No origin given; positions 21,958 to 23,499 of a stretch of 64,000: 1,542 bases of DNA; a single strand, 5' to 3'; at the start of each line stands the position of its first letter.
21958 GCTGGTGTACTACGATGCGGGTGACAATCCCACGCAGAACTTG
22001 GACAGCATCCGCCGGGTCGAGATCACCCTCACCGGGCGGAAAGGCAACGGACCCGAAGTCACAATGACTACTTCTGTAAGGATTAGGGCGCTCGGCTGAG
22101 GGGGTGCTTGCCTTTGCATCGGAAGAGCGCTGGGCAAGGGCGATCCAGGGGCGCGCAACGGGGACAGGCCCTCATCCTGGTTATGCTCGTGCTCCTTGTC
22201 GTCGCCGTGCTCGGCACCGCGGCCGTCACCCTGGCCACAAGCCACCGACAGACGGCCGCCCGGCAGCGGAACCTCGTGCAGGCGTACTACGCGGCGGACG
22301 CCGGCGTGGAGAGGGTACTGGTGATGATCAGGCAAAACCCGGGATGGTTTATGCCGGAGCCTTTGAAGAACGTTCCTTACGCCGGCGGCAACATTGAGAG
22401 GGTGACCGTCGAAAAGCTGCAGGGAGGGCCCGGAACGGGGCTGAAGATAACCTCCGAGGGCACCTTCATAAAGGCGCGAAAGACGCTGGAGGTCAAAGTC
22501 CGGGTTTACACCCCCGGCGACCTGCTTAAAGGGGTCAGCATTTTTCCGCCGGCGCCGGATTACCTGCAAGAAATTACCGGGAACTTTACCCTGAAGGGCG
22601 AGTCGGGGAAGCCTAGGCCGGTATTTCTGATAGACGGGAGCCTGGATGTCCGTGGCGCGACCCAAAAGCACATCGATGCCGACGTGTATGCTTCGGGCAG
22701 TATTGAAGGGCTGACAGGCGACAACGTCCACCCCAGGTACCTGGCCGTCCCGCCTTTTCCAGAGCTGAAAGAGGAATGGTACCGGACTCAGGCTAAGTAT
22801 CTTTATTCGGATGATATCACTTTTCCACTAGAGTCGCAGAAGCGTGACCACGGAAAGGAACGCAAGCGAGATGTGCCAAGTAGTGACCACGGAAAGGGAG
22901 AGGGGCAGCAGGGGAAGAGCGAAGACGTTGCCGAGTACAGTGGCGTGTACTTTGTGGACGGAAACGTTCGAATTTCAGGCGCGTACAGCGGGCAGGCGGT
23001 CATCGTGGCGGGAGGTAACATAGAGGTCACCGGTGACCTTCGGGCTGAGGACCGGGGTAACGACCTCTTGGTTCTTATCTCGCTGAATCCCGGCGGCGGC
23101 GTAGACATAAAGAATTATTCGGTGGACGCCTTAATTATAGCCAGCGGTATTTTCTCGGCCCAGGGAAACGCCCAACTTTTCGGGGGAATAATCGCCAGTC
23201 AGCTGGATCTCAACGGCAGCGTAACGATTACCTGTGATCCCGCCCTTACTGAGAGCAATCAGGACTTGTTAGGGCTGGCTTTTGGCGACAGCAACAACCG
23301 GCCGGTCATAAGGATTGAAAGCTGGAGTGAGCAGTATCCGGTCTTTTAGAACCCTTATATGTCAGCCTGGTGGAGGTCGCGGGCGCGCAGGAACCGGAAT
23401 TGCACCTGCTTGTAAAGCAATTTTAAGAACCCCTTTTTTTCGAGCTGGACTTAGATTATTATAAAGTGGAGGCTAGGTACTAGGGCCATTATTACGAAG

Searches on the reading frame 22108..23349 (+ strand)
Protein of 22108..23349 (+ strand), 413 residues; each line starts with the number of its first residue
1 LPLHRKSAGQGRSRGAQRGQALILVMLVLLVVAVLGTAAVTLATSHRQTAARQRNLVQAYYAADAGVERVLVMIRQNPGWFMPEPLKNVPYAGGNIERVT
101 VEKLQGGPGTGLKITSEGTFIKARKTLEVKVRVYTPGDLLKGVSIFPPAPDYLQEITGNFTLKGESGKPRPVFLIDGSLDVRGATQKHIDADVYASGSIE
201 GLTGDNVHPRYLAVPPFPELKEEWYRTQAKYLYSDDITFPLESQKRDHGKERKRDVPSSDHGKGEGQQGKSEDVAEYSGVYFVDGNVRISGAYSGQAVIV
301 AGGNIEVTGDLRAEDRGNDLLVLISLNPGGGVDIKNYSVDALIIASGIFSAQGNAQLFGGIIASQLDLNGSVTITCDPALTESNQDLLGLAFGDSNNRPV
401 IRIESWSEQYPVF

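Call 48: search_protein_families(library=pfam, proteins=[window:22108-23349:+], max_evalue=1e-8)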
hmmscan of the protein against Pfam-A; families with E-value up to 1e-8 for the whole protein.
window:22108-23349:+ (413 aa): 1 family
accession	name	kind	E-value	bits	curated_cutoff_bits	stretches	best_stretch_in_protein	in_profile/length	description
PF14341.11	PilX_N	-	1.1e-09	38.6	25.5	1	18-68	1-51/51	PilX N-terminal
